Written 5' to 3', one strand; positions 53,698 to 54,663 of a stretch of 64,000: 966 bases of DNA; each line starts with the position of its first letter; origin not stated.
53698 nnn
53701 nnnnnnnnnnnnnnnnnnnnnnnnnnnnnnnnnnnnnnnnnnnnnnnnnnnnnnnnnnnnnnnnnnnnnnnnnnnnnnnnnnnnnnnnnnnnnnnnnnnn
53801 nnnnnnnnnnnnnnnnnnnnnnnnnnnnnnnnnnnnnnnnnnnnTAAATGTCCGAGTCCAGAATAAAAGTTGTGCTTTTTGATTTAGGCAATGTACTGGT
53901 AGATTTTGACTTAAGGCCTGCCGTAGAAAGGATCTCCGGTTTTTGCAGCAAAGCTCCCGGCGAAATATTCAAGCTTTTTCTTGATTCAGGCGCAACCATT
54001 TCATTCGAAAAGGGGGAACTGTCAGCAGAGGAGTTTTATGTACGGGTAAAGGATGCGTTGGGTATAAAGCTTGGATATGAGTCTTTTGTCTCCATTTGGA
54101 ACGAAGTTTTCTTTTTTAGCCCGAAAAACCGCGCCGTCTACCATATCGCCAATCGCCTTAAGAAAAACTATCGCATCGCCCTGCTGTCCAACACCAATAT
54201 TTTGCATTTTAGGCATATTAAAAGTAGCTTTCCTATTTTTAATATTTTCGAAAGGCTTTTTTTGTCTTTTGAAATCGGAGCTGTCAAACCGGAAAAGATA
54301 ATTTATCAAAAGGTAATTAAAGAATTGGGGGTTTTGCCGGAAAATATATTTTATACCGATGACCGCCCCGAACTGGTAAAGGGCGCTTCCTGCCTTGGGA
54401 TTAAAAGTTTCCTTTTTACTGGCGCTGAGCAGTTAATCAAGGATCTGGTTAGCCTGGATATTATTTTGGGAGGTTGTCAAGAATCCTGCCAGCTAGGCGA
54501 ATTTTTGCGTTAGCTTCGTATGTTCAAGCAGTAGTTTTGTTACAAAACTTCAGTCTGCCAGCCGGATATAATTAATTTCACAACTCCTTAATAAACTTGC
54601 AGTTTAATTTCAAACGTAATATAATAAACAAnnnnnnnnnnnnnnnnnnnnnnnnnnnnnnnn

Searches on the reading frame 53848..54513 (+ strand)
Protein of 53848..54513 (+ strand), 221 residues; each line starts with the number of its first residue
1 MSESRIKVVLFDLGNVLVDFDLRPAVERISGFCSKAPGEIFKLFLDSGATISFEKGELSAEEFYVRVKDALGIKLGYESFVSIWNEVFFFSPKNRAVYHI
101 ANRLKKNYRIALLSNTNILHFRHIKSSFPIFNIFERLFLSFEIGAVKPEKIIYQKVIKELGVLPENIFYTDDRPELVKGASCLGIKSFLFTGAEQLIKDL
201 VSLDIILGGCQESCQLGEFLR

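Call 9: search_protein_families(library=pfam, proteins=[window:53848-54513:+], max_evalue=0.001)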
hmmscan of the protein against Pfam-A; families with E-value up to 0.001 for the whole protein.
window:53848-54513:+ (221 aa): 2 families
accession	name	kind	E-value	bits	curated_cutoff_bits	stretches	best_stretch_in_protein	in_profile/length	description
PF00702.32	Hydrolase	-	5.7e-11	43.6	26.4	1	6-181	1-188/191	haloacid dehalogenase-like hydrolase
PF13419.12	HAD_2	-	7.3e-07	29.9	23.8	1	100-188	87-176/178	Haloacid dehalogenase-like hydrolase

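Call 86: search_protein_families(library=padloc, proteins=[window:53848-54510:+], max_evalue=0.001)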
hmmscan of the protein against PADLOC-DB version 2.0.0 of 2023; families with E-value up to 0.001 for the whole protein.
window:53848-54510:+ (221 aa): 0 families
